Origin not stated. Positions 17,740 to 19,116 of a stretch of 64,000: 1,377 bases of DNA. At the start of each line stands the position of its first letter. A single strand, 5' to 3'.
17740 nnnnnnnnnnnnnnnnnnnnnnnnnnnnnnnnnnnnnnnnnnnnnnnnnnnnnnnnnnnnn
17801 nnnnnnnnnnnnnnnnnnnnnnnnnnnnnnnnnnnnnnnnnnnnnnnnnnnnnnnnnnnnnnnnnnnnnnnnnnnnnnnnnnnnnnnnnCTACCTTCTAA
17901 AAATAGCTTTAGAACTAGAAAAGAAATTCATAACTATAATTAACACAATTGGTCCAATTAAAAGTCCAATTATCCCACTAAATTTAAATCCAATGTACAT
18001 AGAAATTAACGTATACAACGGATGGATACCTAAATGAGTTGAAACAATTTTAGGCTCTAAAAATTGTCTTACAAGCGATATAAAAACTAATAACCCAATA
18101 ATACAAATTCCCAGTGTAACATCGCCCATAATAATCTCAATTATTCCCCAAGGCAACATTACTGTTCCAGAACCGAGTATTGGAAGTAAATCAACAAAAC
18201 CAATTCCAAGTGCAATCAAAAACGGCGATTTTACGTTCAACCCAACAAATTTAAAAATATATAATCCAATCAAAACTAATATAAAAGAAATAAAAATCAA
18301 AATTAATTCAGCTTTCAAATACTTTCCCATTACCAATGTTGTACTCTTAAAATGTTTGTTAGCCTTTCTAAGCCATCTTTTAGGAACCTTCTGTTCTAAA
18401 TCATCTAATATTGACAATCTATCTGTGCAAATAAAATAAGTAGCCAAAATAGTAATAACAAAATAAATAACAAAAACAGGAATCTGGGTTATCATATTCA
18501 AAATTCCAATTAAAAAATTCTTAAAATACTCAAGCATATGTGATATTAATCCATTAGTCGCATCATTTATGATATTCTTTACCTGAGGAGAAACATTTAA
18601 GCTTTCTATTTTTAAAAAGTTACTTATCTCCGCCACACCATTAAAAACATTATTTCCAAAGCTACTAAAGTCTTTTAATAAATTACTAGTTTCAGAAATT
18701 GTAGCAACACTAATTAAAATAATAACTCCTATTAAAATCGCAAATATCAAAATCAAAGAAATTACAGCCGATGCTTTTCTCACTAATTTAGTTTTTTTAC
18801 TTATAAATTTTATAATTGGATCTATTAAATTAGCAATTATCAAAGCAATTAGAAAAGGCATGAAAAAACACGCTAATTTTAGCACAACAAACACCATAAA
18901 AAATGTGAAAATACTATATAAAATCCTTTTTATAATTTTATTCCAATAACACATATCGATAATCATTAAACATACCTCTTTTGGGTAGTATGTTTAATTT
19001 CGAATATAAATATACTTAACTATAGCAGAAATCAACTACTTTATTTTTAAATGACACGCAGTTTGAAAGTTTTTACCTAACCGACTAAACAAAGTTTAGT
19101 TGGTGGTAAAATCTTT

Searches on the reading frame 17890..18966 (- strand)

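Call 48: search_protein_families(library=pfam, proteins=[window:17890-18966:-])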
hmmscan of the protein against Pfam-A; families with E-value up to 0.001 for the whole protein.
window:17890-18966:- (358 aa): 1 family
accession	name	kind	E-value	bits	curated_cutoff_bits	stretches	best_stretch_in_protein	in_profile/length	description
PF01594.21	AI-2E_transport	-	1e-41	143.7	34.3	1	19-349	5-323/327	AI-2E family transporter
